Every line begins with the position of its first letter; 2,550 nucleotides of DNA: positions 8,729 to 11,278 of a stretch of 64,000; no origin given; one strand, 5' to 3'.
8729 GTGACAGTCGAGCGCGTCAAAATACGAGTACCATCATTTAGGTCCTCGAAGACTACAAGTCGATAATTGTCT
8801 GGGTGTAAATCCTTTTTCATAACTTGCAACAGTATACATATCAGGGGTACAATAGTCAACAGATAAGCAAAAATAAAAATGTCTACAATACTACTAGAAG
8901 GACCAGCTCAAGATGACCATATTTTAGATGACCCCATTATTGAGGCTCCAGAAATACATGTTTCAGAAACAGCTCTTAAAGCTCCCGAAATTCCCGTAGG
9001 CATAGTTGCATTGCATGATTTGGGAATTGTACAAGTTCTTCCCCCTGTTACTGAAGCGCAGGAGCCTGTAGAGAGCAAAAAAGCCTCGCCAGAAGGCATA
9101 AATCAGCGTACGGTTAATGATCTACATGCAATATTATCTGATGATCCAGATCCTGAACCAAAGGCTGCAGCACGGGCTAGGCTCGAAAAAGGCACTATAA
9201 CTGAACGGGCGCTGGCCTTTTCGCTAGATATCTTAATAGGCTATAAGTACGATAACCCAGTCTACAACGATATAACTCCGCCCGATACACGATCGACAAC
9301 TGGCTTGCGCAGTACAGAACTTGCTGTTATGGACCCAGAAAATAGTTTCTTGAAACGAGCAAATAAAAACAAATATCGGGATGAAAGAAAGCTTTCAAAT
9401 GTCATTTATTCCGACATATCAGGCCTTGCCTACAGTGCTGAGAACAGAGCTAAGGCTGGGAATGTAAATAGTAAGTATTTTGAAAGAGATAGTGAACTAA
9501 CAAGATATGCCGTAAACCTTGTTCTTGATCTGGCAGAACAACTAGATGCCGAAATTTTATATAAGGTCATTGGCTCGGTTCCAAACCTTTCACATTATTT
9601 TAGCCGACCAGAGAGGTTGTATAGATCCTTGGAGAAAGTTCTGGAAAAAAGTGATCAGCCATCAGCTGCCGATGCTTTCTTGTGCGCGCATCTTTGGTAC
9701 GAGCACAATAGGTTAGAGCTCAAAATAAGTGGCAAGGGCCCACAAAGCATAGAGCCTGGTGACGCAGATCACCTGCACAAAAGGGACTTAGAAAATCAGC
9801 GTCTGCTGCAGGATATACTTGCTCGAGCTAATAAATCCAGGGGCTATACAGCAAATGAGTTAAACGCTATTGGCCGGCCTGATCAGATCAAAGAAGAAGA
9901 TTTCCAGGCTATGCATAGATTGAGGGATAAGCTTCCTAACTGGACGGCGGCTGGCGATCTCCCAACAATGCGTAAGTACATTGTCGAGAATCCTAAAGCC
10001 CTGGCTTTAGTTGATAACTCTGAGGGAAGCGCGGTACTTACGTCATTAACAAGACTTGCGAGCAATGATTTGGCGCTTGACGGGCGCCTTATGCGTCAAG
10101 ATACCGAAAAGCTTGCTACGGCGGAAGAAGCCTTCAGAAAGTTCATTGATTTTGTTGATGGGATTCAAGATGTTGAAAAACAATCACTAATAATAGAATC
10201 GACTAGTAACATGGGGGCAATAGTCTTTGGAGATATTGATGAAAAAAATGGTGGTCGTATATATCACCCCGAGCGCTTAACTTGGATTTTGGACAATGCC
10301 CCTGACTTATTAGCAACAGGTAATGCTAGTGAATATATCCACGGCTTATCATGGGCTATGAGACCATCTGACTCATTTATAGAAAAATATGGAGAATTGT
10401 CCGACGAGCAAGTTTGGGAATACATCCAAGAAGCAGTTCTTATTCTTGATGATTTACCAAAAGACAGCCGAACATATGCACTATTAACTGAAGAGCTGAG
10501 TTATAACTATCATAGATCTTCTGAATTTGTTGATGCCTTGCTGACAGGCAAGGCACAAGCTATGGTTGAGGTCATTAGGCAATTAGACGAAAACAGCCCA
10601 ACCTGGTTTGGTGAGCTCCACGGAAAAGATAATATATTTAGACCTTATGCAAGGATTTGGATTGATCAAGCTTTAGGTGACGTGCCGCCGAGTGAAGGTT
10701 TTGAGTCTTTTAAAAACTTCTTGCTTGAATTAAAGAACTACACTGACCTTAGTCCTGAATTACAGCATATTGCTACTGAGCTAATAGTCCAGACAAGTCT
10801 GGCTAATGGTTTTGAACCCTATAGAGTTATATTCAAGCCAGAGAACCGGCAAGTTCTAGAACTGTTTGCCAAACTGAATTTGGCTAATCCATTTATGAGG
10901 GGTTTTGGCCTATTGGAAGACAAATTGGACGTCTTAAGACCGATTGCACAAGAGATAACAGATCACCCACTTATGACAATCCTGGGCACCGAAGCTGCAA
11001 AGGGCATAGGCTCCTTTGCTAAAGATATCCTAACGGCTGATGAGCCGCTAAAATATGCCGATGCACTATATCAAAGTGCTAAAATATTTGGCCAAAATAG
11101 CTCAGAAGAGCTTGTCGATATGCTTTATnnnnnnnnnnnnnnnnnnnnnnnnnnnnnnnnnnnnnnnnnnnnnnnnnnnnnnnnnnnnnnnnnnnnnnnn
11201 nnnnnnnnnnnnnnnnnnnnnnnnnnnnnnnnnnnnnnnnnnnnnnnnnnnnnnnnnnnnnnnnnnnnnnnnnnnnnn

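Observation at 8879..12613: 1244-aa cytoplasmic orphan protein between rpmE and rpsB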

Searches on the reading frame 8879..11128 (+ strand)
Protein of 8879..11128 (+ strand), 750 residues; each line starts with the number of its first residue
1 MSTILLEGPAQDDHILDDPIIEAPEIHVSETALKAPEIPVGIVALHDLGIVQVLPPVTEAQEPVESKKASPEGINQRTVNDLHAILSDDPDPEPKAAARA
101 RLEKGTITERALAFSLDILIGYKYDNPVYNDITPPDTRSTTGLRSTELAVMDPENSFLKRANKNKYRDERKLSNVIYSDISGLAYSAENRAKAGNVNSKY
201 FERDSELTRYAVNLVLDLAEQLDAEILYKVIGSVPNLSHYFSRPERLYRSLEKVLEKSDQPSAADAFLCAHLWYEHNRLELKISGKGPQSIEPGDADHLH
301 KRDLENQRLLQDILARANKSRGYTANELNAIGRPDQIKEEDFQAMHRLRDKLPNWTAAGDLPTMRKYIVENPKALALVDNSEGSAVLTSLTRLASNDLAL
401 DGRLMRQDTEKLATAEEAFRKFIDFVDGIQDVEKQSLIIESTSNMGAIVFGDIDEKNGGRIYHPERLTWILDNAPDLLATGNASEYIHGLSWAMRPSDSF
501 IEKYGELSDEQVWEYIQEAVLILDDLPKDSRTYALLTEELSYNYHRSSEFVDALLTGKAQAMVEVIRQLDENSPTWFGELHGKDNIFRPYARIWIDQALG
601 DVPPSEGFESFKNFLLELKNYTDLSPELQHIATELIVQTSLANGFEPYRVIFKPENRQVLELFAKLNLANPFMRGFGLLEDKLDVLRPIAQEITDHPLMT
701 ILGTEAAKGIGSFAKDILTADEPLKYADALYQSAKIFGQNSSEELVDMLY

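Call 69: predict_structure(alignment_id=A4)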
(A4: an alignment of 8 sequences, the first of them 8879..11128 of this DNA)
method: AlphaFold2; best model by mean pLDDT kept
length: 750 residues; sequences in the alignment: 8
mean_pLDDT: 69.1   pTM: 0.57
mean pLDDT of the five models: 69.1, 67.5, 65.8, 62.3, 62.1
residues with pLDDT >= 90: 44; 70-90: 383; 50-70: 214; < 50: 109
segments of 3 or more residues with pLDDT < 50: 1-38, 55-71, 167-170, 195-201, 290-294, 451-459, 499-506, 543-547, 580-584, 674-676
pLDDT, mean of each block of 10 residues (from residue 1): 25 27 25 35 72 45 32 73 87 89 85 89 66 75 85 82 51 69 82 55 68 84 86 67 73 85 88 83 60 57 81 85 84 72 89 76 90 92 87 78 59 84 91 87 65 45 74 81 68 53 46 58 70 67 48 56 61 64 50 55 60 79 74 66 62 76 66 52 74 77 62 72 85 80 83
secondary structure, 60 per line:
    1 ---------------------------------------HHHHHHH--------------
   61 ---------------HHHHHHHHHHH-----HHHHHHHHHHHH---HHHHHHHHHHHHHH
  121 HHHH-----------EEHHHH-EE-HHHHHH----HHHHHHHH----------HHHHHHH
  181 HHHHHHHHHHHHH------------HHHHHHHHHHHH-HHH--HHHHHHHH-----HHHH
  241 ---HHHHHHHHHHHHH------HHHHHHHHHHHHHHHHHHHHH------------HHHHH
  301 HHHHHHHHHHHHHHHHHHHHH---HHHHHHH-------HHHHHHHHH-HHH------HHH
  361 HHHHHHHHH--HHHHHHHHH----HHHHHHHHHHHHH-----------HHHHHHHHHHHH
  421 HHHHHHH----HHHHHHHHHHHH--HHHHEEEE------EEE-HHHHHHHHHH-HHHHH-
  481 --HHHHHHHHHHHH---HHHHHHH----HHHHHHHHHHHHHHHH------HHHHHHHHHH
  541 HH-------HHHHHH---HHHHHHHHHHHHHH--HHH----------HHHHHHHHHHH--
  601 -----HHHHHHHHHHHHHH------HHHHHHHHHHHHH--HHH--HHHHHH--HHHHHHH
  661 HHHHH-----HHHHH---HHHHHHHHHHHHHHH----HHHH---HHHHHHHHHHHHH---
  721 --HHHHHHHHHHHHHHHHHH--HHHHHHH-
elements in order (helices of 4 or more, strands of 3 or more residues): H40-46 H76-86 H92-103 H107-124 H138-141 H146-151 H156-163 H174-193 H206-217 H224-231 H237-240 H244-256 H263-283 H296-321 H325-331 H339-347 H358-369 H372-380 H385-397 H409-427 H432-443 H446-449 E450-453 E460-462 H464-473 H475-479 H483-494 H498-504 H509-524 H531-542 H550-555 H559-572 H588-598 H606-619 H626-638 H646-651 H654-665 H671-675 H679-693 H698-701 H705-717 H723-740 H743-749
